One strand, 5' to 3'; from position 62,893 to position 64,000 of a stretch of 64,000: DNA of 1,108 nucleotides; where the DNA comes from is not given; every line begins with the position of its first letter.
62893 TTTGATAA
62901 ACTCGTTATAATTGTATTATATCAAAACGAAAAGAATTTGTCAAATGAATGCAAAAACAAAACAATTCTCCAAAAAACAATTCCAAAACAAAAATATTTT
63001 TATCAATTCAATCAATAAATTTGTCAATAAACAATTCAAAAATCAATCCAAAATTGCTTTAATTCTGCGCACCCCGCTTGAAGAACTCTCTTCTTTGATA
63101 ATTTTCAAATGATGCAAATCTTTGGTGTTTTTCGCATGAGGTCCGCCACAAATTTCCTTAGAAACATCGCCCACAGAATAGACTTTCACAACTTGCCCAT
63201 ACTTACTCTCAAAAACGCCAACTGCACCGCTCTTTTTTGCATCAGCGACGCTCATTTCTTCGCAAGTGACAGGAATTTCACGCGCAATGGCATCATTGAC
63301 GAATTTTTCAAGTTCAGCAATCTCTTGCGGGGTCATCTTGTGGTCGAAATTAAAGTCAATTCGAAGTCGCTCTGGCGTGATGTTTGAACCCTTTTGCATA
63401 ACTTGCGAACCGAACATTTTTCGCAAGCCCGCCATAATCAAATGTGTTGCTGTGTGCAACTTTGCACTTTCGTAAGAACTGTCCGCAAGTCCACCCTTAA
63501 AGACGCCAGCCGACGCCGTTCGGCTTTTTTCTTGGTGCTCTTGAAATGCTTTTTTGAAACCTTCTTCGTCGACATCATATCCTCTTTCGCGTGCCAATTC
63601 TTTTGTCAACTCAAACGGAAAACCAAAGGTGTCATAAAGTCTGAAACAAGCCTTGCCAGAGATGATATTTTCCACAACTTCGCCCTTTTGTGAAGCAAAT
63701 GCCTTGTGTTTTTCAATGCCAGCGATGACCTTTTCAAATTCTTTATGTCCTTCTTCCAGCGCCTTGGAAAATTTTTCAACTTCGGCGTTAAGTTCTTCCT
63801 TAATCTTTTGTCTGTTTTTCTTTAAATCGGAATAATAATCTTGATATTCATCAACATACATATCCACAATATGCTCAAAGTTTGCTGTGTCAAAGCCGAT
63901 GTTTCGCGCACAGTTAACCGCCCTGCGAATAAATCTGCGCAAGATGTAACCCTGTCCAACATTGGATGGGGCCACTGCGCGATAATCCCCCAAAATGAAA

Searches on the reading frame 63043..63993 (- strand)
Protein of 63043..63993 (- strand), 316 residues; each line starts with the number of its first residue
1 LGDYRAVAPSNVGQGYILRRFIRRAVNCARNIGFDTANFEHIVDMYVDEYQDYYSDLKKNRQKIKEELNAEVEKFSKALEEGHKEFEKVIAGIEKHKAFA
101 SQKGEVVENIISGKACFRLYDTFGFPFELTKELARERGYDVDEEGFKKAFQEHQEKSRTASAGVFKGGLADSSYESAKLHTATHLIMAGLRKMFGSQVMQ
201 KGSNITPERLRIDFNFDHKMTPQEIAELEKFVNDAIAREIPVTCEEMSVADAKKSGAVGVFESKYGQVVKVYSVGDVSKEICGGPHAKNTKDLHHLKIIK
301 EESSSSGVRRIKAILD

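Call 45: search_protein_families(library=pfam, proteins=[window:63043-63993:-], max_evalue=0.00001)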
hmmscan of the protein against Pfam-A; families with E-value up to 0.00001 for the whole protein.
window:63043-63993:- (316 aa): 2 families
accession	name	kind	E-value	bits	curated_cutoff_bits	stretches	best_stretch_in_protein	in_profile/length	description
PF01411.24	tRNA-synt_2c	-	8.4e-41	140.6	30.3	1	7-165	290-436/552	tRNA synthetases class II (A)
PF07973.19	tRNA_SAD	-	5.5e-15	55.5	24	1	269-311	1-43/44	Threonyl and Alanyl tRNA synthetase second additional domain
